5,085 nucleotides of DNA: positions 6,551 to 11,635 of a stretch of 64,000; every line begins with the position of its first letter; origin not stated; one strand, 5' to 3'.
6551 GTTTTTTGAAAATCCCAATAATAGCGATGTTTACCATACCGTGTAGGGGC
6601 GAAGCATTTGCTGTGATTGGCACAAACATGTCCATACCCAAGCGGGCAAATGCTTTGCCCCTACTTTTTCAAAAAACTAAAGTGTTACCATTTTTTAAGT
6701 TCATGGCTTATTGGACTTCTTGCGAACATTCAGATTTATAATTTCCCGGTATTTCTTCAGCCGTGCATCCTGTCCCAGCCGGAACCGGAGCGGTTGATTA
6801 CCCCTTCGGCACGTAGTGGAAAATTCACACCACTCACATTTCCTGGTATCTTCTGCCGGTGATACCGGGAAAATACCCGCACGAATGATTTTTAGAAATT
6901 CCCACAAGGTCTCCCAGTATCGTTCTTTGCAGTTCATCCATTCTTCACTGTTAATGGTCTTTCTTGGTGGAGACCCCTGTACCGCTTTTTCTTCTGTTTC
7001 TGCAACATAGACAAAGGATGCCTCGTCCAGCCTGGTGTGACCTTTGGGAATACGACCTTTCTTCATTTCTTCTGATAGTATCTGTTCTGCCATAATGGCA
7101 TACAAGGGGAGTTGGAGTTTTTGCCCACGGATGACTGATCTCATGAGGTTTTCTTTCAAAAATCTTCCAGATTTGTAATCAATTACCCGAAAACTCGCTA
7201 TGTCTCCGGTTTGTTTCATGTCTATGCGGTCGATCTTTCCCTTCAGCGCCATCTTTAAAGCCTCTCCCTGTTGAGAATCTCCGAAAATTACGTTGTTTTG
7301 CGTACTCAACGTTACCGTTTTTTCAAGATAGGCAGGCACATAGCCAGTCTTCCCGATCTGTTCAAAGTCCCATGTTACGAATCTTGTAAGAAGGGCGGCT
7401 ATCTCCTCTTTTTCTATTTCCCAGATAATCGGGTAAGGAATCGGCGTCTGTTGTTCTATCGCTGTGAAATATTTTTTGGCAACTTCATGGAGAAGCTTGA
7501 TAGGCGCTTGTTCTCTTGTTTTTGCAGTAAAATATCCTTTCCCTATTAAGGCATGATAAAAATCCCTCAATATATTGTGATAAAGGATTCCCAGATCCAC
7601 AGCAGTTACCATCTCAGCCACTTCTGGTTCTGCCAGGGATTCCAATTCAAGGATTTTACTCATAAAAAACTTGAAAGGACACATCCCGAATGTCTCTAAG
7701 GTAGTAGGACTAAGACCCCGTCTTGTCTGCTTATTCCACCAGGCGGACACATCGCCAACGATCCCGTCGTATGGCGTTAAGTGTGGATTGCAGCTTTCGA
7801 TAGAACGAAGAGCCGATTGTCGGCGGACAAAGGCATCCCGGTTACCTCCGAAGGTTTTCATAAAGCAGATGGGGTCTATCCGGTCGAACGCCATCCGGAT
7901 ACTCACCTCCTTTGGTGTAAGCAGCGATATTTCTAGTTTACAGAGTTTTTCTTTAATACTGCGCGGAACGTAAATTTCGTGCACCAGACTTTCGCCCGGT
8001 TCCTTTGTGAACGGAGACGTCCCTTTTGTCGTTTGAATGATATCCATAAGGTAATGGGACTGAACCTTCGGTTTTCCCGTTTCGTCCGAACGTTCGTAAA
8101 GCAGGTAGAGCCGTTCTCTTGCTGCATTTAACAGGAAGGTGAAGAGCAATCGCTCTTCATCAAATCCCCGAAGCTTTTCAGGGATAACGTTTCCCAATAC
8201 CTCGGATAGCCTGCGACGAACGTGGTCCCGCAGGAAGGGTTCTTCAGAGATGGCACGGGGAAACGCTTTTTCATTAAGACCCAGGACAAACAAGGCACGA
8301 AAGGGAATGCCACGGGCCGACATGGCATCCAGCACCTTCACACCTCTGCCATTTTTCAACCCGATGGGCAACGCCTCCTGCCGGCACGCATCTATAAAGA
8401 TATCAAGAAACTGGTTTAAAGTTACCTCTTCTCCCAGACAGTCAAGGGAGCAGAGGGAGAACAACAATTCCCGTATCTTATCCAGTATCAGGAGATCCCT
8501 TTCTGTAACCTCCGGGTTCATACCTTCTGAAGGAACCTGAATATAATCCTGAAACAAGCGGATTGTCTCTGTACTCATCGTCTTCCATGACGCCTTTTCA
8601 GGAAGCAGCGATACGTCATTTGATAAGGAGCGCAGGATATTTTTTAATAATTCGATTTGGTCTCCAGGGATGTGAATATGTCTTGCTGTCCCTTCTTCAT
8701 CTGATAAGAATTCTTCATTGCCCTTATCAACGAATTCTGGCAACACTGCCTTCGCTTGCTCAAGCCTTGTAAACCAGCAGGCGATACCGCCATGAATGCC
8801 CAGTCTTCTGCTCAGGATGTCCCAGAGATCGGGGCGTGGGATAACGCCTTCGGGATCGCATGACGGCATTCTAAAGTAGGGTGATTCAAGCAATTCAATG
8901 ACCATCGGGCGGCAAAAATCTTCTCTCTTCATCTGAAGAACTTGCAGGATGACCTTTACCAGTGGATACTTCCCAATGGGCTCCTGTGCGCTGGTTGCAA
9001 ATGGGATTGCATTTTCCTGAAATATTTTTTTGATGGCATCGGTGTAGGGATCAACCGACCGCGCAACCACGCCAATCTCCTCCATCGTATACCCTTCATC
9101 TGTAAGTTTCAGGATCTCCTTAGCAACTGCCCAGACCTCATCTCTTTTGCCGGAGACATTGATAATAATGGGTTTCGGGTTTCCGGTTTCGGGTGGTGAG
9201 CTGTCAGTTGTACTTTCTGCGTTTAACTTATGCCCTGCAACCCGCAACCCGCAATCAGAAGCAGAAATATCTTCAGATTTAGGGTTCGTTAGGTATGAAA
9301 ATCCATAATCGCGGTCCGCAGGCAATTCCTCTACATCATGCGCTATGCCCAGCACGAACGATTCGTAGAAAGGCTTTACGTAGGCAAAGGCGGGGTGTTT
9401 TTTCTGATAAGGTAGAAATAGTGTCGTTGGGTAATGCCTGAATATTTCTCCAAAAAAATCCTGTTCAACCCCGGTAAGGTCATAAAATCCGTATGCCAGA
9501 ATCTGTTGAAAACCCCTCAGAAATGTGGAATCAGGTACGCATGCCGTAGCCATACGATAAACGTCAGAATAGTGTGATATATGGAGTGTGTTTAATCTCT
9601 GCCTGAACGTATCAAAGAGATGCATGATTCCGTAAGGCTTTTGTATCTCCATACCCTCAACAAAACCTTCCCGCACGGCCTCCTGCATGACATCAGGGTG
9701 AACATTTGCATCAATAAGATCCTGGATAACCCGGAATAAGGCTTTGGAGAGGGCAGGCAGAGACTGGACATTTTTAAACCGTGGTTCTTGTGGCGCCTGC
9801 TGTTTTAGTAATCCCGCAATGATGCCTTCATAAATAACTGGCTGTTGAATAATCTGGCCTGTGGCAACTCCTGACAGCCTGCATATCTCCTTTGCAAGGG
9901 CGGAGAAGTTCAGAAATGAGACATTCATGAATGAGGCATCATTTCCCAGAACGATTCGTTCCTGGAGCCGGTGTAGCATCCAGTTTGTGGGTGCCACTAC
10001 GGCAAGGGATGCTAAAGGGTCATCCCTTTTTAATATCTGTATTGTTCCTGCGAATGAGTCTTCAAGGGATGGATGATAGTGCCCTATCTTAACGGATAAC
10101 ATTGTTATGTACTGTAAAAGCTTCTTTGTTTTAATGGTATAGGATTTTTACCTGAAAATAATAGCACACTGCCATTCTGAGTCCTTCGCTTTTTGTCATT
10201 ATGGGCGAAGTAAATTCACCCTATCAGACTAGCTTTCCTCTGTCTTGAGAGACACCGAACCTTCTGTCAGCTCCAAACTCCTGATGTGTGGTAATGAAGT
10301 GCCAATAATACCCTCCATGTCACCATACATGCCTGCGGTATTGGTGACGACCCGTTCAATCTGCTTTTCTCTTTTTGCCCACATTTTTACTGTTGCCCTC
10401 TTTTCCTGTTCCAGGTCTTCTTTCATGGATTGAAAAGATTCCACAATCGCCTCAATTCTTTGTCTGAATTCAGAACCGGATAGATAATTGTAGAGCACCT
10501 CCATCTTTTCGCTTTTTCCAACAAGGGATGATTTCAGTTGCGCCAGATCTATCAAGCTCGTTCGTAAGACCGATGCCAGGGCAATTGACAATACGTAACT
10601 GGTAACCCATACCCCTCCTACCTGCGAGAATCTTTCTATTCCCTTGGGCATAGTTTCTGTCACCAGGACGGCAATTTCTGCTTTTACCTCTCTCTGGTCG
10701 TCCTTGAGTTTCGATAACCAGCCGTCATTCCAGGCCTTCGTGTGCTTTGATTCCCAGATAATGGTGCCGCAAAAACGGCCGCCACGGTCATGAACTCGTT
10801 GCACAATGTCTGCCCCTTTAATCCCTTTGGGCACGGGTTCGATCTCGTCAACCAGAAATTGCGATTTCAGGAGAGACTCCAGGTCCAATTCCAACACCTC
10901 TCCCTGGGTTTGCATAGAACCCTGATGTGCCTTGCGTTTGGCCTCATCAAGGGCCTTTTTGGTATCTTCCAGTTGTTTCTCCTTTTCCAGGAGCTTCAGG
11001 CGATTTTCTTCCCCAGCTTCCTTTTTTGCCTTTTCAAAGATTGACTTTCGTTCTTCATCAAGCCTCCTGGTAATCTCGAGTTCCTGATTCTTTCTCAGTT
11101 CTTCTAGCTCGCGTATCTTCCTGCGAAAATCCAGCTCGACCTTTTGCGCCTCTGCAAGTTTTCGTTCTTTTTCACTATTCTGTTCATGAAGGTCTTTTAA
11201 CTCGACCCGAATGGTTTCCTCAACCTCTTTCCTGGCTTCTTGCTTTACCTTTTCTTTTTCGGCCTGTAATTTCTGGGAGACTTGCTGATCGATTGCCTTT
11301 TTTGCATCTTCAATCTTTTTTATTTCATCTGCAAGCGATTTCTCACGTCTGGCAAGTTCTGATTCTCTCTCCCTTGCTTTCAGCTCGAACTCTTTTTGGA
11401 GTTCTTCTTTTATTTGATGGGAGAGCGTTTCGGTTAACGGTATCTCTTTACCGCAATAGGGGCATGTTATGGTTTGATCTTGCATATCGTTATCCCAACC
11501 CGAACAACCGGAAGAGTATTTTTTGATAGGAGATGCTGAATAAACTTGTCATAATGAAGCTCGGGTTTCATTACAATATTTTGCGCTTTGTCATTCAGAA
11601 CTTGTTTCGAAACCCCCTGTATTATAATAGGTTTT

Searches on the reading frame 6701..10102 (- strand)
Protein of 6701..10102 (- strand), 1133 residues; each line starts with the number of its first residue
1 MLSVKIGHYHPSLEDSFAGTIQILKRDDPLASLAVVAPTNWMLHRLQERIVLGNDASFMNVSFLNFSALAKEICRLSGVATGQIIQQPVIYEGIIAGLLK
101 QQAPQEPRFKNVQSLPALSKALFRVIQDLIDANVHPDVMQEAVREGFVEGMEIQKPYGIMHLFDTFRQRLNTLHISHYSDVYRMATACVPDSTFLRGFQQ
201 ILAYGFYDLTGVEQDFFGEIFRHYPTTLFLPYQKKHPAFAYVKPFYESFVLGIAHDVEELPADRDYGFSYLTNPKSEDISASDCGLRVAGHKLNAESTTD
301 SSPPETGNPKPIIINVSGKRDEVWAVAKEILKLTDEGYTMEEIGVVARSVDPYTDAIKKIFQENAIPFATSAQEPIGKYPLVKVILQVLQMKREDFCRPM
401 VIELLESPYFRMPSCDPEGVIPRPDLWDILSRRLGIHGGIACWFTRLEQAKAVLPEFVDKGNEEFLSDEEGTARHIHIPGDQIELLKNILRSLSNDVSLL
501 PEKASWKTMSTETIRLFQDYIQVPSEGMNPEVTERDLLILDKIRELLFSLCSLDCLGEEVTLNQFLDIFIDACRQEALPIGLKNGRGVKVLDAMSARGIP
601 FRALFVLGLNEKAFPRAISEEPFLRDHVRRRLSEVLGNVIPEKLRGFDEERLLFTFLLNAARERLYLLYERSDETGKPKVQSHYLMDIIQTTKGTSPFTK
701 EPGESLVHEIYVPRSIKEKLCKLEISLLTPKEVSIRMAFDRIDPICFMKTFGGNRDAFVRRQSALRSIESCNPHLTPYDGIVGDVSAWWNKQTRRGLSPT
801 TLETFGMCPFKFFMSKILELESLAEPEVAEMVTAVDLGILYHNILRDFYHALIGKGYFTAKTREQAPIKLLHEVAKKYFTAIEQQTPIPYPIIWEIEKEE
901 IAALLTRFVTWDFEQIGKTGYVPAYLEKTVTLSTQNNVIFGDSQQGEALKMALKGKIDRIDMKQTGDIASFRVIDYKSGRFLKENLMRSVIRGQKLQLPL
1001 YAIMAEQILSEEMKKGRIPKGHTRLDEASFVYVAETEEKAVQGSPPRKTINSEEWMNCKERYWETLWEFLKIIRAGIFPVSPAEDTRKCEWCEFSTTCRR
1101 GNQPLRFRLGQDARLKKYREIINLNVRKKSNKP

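Call 34: search_protein_families(library=pfam, proteins=[window:6701-10102:-], max_evalue=0.001)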
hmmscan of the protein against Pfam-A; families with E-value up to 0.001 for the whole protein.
window:6701-10102:- (1133 aa): 3 families
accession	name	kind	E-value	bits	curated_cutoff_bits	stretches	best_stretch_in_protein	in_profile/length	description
PF12705.13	PDDEXK_1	-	8.4e-33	114.8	22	1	797-1099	2-247/247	PD-(D/E)XK nuclease superfamily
PF13361.12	UvrD_C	-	2.2e-08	34.4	25.6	1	301-394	33-124/350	UvrD-like helicase C-terminal domain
PF21445.3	ADDB_N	-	3.2e-05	23.7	26.6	1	53-223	51-223/290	ADDB, N-terminal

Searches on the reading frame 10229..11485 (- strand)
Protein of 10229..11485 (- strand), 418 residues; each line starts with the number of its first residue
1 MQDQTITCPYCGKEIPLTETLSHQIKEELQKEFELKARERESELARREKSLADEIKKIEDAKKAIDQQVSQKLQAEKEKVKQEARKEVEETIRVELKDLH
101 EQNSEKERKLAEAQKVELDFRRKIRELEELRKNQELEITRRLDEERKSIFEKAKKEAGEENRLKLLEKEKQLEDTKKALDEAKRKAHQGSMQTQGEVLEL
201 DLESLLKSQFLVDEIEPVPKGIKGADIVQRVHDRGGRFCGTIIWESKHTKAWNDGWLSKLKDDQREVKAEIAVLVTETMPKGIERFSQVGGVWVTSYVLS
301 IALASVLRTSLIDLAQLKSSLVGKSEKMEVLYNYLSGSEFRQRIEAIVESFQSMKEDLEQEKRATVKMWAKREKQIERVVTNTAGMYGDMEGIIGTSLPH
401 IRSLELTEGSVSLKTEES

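Call 34: search_protein_families(library=pfam, proteins=[window:10229-11485:-], max_evalue=0.001)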
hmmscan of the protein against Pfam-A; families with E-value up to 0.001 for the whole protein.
window:10229-11485:- (418 aa): 1 family
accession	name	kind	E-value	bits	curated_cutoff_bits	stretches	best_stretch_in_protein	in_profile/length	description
PF09903.14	DUF2130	-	9.2e-72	241.8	26.7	1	162-408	2-254/255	Uncharacterized protein conserved in bacteria (DUF2130)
